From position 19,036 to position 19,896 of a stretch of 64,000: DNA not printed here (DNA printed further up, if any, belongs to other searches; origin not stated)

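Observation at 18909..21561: KAP-family NTPase with two small membrane proteins: candidate uncharacterised defence/abortive-infection operon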

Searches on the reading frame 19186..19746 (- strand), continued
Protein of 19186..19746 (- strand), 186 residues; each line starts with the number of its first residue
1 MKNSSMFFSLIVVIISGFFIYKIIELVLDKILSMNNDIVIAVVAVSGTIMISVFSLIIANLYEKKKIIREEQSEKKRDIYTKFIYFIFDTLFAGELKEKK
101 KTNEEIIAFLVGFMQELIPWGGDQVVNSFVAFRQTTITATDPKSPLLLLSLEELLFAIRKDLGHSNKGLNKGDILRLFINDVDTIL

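Call 48: search_protein_families(library=padloc, alignment_id=A4, max_evalue=0.00001)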
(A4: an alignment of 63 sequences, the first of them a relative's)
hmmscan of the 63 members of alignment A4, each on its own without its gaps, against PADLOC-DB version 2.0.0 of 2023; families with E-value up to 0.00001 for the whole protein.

A. member 1, L001:1432-2031:+ (200 aa): 0 families

B. families by the number of members that match (of 63 scanned): 301 families (the first 25 are shown)
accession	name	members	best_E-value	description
PDLC03598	REase_MTase_IIG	3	0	Type IIG restriction enzyme-methyltransferase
PDLC03609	REase_MTase_IIG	3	2.9e-157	Type IIG restriction enzyme-methyltransferase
PDLC03047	REase_I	3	7.4e-142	Type I restriction enzyme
PDLC03599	REase_MTase_IIG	3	2.2e-92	Type IIG restriction enzyme-methyltransferase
PDLC03627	REase_MTase_IIG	3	1.1e-84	Type IIG restriction enzyme-methyltransferase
PDLC03049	REase_I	3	6.9e-48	Type I restriction enzyme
PDLC03042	REase_I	3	1.7e-46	Type I restriction enzyme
PDLC02643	DrmMI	3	2.9e-46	DrmMI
PDLC03335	MTase_II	3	2e-44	Type II methyltransferase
PDLC04134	mad2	3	5.4e-39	mads_2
PDLC02980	AriA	3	1.2e-33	-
PDLC02638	DrmMI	3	5.1e-27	DrmMI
PDLC03250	MTase_II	3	1.2e-26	Type II methyltransferase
PDLC03658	mREase_IV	3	5.2e-26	Type IV methyl-directed restriction enzyme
PDLC02644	DrmMI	3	6e-21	DrmMI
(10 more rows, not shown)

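Call 49: search_protein_families(library=pfam, proteins=[L100:846-2090:+, L109:8601-11321:+, L125:8592-11333:+, L124:7025-7819:+, L128:3068-5353:+, L131:422-1633:+, L131:2220-3386:+, L132:4901-7621:+, L135:8621-11197:+, L155:8443-9777:+], max_evalue=0.0001)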
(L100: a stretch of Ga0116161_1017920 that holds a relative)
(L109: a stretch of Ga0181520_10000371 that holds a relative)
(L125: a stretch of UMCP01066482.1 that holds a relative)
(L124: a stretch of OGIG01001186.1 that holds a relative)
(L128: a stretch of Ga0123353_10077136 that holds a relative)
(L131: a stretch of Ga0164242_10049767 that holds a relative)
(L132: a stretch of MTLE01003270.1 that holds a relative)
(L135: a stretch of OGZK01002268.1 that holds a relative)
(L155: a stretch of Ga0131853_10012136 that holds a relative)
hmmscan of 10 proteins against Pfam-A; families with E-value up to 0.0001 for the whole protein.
L100:846-2090:+ (415 aa): 3 families
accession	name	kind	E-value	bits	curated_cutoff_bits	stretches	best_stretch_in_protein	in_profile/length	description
PF18133.7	HydF_tetramer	-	1.4e-46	157.6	22.6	1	288-404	2-118/118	Hydrogen maturase F tetramerization domain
PF18128.7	HydF_dimer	-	2.4e-36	124.2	23.4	1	187-284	2-99/99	Hydrogen maturase F dimerization domain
PF01926.29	MMR_HSR1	-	1e-19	71.2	21.9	1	20-134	2-113/113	50S ribosome-binding GTPase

L109:8601-11321:+ (907 aa): 18 families
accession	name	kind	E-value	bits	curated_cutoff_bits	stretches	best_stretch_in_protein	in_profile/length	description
PF07724.20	AAA_2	-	1.1e-72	243.9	27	1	643-808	1-166/166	AAA domain (Cdc48 subfamily)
PF17871.7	AAA_lid_9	-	4e-32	110.7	22.8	1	371-471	1-100/104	AAA lid domain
PF10431.15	ClpB_D2-small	-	9.6e-28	96.5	21.9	1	814-894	1-81/81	C-terminal, D2-small domain, of ClpB protein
PF00004.35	AAA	-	8.6e-25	88.1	21.2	2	233-345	2-110/131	ATPase family associated with various cellular activities (AAA)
PF02861.25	Clp_N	-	3.7e-22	78.7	20.7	2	47-100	1-53/53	Clp amino terminal domain, pathogenicity island component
PF07728.20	AAA_5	-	4.8e-19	69.2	22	1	648-769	2-125/139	AAA domain (dynein-related subfamily)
PF13191.12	AAA_16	-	3e-10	41.3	32.6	1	210-264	2-52/167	AAA ATPase domain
PF13401.12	AAA_22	-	7.5e-10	39.7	27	0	648-743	8-110/130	AAA domain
PF00158.32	Sigma54_activat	-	4.3e-08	33.5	20.2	1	647-764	24-140/168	Sigma-54 interaction domain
PF05621.17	TniB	-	2.8e-07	30.6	22.4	0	218-367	24-184/189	Bacterial TniB protein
PF20720.3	nSTAND3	-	5.4e-06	26.6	27.2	0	218-255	8-43/155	Novel STAND NTPase 3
PF01078.27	Mg_chelatase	-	1e-05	25.5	20.3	0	648-675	25-52/207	Magnesium chelatase, subunit ChlI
PF12775.13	AAA_7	-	3.3e-05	23.9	25.8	0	647-695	35-83/181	P-loop containing dynein motor region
PF23569.1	NBD_SMAX1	-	3.4e-05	24.1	27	1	214-313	16-119/212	SMAX1 nucleotide binding domain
PF01637.24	ATPase_2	-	3.6e-05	24.1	33.2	0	213-251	4-42/225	ATPase domain predominantly from Archaea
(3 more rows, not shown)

L125:8592-11333:+ (914 aa): 6 families
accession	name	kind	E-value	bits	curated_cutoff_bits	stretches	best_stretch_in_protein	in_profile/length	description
PF01443.25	Viral_helicase1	-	5.9e-18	65.9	21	2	530-640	2-104/228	Viral superfamily 1 RNA helicase core domain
PF13604.12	AAA_30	-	2.9e-16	60.2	27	1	512-681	3-174/191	AAA domain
PF13538.12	UvrD_C_2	-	1.6e-10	41.1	27.4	1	834-879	1-49/52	UvrD-like helicase C-terminal domain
PF13245.12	AAA_19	-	1.2e-08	35.6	25.1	1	525-633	10-129/134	AAA domain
PF09848.15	SLFN-g3_helicase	-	3.3e-08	33.6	24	1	528-628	3-122/354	Schlafen group 3, DNA/RNA helicase domain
PF13086.12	AAA_11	-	2.9e-07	30.9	27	0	513-578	4-75/257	AAA domain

L124:7025-7819:+ (265 aa): 2 families
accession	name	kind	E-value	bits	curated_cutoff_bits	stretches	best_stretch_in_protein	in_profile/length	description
PF04471.18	Mrr_cat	-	1.6e-23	83.5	21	1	18-130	6-114/115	Restriction endonuclease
PF22722.2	NA-iREase1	-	4.3e-08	33.5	27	1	22-123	2-100/106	NACHT-associated inactive Restriction Endonuclease 1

L128:3068-5353:+ (762 aa): 6 families
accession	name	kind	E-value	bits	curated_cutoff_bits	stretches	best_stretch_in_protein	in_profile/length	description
PF04851.21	ResIII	-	4.9e-39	134.3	22.5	1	335-494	2-163/164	Type III restriction enzyme, res subunit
PF18766.7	SWI2_SNF2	-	1.3e-18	67.9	26.7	1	340-551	1-209/221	SWI2/SNF2 ATPase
PF00270.35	DEAD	-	1.3e-11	44.9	26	1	340-498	3-165/167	DEAD/DEAH box helicase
PF04313.20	HSDR_N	-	7.6e-11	42.7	25.1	1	229-300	122-196/198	Type I restriction enzyme R protein N terminus (HSDR_N)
PF13643.11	DUF4145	-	1.1e-09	38.6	23.1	1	24-115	3-87/88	Domain of unknown function (DUF4145)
PF00271.37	Helicase_C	-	7.4e-07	29.8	23.5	1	605-705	13-108/110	Helicase conserved C-terminal domain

L131:422-1633:+ (404 aa): 1 family
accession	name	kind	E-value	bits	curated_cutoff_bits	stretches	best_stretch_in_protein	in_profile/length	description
PF13651.11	EcoRI_methylase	-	5e-115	384.9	26.4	1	5-399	1-344/345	Adenine-specific methyltransferase EcoRI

L131:2220-3386:+ (389 aa): 2 families
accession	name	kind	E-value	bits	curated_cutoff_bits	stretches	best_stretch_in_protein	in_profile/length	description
PF03235.19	GmrSD_N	-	1.7e-21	77.7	33.2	1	36-165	12-198/199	GmrSD restriction endonuclease, N-terminal domain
PF01844.29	HNH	-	3.4e-07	30.7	21.4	1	336-389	1-47/47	HNH endonuclease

L132:4901-7621:+ (907 aa): 6 families
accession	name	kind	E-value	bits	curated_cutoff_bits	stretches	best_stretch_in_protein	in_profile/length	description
PF04851.21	ResIII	-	2.6e-39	135.2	22.5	1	155-344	2-163/164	Type III restriction enzyme, res subunit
PF08463.15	EcoEI_R_C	-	6.1e-32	111.4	24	1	727-904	4-161/163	EcoEI R protein C-terminal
PF18766.7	SWI2_SNF2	-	1.2e-20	74.6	26.7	1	161-372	2-187/221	SWI2/SNF2 ATPase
PF00270.35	DEAD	-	2.6e-11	44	26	1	160-344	3-161/167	DEAD/DEAH box helicase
PF04313.20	HSDR_N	-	2e-07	31.5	25.1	1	44-116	123-195/198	Type I restriction enzyme R protein N terminus (HSDR_N)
PF00271.37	Helicase_C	-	2.4e-07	31.4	23.5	1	456-553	16-108/110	Helicase conserved C-terminal domain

L135:8621-11197:+ (859 aa): 0 families

L155:8443-9777:+ (445 aa): 0 families

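Call 50: fold_search(model_id=the predicted structure, library=pdb)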
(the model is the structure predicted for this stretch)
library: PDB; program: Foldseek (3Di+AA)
matches with E <= 10: 55; with E <= 0.001: 0
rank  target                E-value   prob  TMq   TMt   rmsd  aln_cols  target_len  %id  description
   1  1yvi_A                1.1e+00  0.66  0.35  0.44   4.0        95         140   16  X-RAY STRUCTURE OF PUTATIVE HISTIDINE-CONTAINING PHOSPHOTRANSFER PROTEIN FROM RICE, AK104879 (released 2005-02-22)
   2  7bww_C                1.3e+00  0.30  0.28  0.50   5.2        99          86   12  Structure of the engineered metallo-Diels-Alderase DA7 W16S (released 2021-04-21)
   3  3us6                  1.8e+00  0.41  0.34  0.41  10.7       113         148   17  Crystal Structure of Histidine-containing Phosphotransfer Protein MtHPt1 from Medicago truncatula (released 2012-01-18)
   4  1yvi_B                1.9e+00  0.35  0.31  0.40   3.9        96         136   12  X-RAY STRUCTURE OF PUTATIVE HISTIDINE-CONTAINING PHOSPHOTRANSFER PROTEIN FROM RICE, AK104879 (released 2005-02-22)
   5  6h3z_B                2.0e+00  0.11  0.22  0.20   8.8       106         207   17  Crystal structure of a C-terminal MIF4G domain in NOT1 (released 2018-11-07)
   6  1wn0_B                2.5e+00  0.18  0.28  0.37   7.5       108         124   12  Crystal Structure of Histidine-containing Phosphotransfer Protein, ZmHP2, from maize (released 2005-01-25)
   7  8v2d_J                2.6e+00  0.08  0.21  0.14  11.9       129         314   12  Computational Designed Nanocage O43_129 (released 2024-03-13)
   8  2zrr                  3.1e+00  0.21  0.26  0.51   7.7        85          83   18  Crystal structure of an immunity protein that contributes to the self-protection of bacteriocin-producing Enterococcus m (released 2009-02-17)
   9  1g5z                  3.3e+00  0.16  0.33  0.37  11.5       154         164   12  CRYSTAL STRUCTURE OF LYME DISEASE ANTIGEN OUTER SURFACE PROTEIN C (OSPC) FROM BORRELIA BURGDORFERI STRAIN N40 (released 2001-04-04)
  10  7bww_A                3.3e+00  0.15  0.26  0.45   5.8       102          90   13  Structure of the engineered metallo-Diels-Alderase DA7 W16S (released 2021-04-21)
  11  1wn0_C                3.5e+00  0.33  0.34  0.44   3.8        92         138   15  Crystal Structure of Histidine-containing Phosphotransfer Protein, ZmHP2, from maize (released 2005-01-25)
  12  1zvz_A                3.5e+00  0.09  0.23  0.18   8.0       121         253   12  Vinculin Head (0-258) in Complex with the Talin Rod Residue 820-844 (released 2005-09-20)
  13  7t03_MODEL_1_A        3.7e+00  0.10  0.25  0.36   5.9       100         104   11  NMR structure of a designed cold unfolding four helix bundle (released 2022-03-02)
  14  2hz8                  3.7e+00  0.06  0.19  0.27  15.8       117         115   10  QM/MM structure refined from NMR-structure of a single chain diiron protein (released 2007-07-17)
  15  9dwa_A                4.1e+00  0.04  0.18  0.24  12.6       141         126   14  Crystal structure of FABLE, MPD condition (released 2025-08-20)
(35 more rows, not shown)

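Call 51: search_protein_representatives(alignment_id=A3)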
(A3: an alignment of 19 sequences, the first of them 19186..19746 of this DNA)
Query: 19 sequences, 191 profile positions. Proteins with E-value up to 0.001 (for the whole library): 3621; up to 1e-10: 1963; up to 1e-30: 417. The best 150 are listed.
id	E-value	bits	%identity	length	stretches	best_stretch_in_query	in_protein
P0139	7.0e-82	290.3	-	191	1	1-191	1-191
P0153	1.9e-63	230.1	-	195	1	4-190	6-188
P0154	6.8e-61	221.8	-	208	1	3-190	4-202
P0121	3.5e-58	212.9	-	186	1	7-189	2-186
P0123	3.6e-58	212.9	-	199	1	8-190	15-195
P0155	7.0e-51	189.1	-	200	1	7-190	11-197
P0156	1.1e-50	188.5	-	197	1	8-189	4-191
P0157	6.6e-50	185.9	-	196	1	4-190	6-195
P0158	2.2e-49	184.3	-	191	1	6-191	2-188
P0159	2.9e-49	183.9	-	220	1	43-189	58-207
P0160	9.7e-49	182.1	-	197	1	5-189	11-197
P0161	4.7e-48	179.9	-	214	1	9-190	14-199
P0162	5.4e-48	179.7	-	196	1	11-189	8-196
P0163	7.2e-48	179.3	-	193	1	1-190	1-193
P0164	9.4e-48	178.9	-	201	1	7-190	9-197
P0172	4.6e-47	176.7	-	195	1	1-189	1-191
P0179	5.7e-46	173.1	-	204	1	1-190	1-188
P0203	1.2e-43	165.6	-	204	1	1-190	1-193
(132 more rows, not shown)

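Call 53: list_cluster_members(proteins=[P0153, P0154, P0155, P0156, P0157, P0160, P0163, P0172, P0179, P0203])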
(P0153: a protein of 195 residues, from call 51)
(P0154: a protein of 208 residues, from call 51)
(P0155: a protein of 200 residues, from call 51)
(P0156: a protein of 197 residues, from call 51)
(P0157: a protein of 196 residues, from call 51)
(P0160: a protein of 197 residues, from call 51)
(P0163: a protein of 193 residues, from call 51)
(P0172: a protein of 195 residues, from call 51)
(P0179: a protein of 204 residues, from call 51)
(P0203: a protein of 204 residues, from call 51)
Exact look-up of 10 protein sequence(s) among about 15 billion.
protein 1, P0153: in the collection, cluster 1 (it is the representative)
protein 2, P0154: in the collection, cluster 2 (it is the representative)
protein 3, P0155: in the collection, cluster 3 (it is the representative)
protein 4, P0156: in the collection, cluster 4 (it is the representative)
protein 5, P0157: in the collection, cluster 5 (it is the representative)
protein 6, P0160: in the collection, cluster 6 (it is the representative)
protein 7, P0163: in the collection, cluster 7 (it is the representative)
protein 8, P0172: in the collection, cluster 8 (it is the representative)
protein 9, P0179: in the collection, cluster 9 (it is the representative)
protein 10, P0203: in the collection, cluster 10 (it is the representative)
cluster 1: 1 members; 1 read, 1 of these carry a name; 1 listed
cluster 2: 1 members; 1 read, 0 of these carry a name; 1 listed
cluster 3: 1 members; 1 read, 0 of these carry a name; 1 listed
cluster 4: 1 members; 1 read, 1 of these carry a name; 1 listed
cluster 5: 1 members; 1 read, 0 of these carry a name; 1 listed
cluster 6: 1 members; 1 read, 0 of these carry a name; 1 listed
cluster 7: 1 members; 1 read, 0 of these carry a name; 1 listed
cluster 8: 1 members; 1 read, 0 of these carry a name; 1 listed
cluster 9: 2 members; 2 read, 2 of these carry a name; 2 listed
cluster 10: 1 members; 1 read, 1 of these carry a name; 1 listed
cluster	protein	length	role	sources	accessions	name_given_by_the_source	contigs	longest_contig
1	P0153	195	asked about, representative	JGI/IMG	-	hypothetical protein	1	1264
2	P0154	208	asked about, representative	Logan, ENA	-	-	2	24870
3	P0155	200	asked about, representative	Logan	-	-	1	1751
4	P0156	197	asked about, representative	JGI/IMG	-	succinate dehydrogenase hydrophobic anchor subunit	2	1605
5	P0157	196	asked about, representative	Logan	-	-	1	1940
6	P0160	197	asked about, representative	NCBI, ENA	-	-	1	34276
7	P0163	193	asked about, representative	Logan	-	-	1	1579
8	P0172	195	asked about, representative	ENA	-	-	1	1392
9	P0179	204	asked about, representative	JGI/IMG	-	hypothetical protein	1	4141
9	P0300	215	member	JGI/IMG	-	hypothetical protein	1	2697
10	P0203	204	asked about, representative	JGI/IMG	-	uncharacterized protein YneF (UPF0154 family)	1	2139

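Call 54: search_protein_families(library=pfam, alignment_id=A5, max_evalue=0.01)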
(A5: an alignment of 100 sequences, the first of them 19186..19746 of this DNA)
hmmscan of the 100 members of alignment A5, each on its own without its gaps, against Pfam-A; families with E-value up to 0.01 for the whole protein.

A. member 1, window:19186-19746:- (186 aa): 0 families

B. families by the number of members that match (of 100 scanned): 30 families (the first 25 are shown)
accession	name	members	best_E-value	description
PF07332.16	Phage_holin_3_6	8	0.00012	Putative Actinobacterial Holin-X, holin superfamily III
PF01545.26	Cation_efflux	2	9.2e-05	Cation efflux family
PF01618.21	MotA_ExbB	2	0.0045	MotA/TolQ/ExbB proton channel family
PF18142.6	SLATT_fungal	2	0.0059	SMODS and SLOG-associating 2TM effector domain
PF01810.24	LysE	1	0.00019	LysE type translocator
PF20385.3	DUF6680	1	0.0003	Family of unknown function (DUF6680)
PF22913.1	NBAS_11th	1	0.00036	NBAS subunit of NRZ tethering complex, C-terminal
PF10110.14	GPDPase_memb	1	0.00053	Membrane domain of glycerophosphoryl diester phosphodiesterase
PF01027.25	Bax1-I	1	0.00061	Inhibitor of apoptosis-promoting Bax1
PF13687.11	DUF4153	1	0.00062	Domain of unknown function (DUF4153)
PF03419.18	Peptidase_U4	1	0.00065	Sporulation factor SpoIIGA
PF00528.27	BPD_transp_1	1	0.0008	Binding-protein-dependent transport system inner membrane component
PF02293.20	AmiS_UreI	1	0.00088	AmiS/UreI family transporter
PF24838.2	8xMP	1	0.0022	Octameric membrane protein family (8xMP)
PF05767.17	Pox_A14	1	0.0022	Poxvirus virion envelope protein A14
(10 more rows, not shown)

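Call 55: search_solved_structures(query=A5, max_evalue=1)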
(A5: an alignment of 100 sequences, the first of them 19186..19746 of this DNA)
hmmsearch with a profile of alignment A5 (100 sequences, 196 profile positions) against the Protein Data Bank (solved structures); distinct sequences matched with E-value up to 1: 2.
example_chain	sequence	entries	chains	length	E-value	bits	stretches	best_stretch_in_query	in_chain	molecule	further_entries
5tgw_A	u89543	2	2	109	0.065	15.9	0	128-166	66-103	PS1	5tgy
7jh6_A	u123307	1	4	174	0.35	13.5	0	128-166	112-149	Two-domain di-Zn(II) and porphyrin-binding protein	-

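Call 59: search_dna_similar(query=window:19186-19746:-, collection=plasmids, mode=protein, max_evalue=0.001, max_rows=25)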
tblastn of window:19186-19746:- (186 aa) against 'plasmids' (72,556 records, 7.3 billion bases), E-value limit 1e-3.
Records with a match: 1; places in all: 1; records where one place covers at least 80% of the query: 0.
Best place of each record, by identity: <60% 1.
By first word of the organism name: Calothrix 1.
By predicted mobility (MOB-suite, as given by PLSDB): mobilizable 1.
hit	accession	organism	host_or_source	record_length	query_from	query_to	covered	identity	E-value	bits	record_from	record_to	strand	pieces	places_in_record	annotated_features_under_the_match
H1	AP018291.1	Calothrix sp. NIES-4105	-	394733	68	185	63%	37.3%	3e-13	74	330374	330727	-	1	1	hypothetical protein (x2)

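Call 60: get_annotated_region(hit=H1, flank=7000)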
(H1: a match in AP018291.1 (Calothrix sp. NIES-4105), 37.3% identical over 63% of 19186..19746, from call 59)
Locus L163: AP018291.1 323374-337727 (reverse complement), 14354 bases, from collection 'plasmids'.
description: Calothrix sp. NIES-4105 plasmid plasmid1 DNA, complete genome
organism: Calothrix sp. NIES-4105 (NCBI taxid 2005463)
taxonomy: Bacteria; Cyanobacteriota; Cyanophyceae; Nostocales; Calotrichaceae; Calothrix; Calothrix sp. NIES-4105
host: -; source: -; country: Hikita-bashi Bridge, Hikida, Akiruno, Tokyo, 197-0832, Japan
typing (MOB-suite, as given by PLSDB): mobilizable; relaxase MOBV
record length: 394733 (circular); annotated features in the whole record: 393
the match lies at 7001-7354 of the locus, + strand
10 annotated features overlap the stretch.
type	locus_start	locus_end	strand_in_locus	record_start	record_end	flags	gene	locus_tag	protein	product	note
CDS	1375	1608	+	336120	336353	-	-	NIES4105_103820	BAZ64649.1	hypothetical protein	-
CDS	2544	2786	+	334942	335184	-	-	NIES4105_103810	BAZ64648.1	XRE family transcriptional regulator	-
CDS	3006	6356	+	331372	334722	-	-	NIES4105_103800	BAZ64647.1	hypothetical protein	-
CDS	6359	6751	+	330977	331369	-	-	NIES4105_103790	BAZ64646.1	hypothetical protein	-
CDS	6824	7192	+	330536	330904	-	-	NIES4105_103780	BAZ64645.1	hypothetical protein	-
CDS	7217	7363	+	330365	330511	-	-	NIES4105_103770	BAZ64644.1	hypothetical protein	-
CDS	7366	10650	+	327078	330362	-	-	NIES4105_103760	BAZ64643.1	putative helicase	-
CDS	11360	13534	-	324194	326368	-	-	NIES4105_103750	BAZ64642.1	rfrA pentapeptide repeat-containing protein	-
CDS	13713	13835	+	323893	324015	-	-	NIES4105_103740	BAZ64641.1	hypothetical protein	-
CDS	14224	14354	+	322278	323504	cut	-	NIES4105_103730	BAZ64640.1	hypothetical protein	-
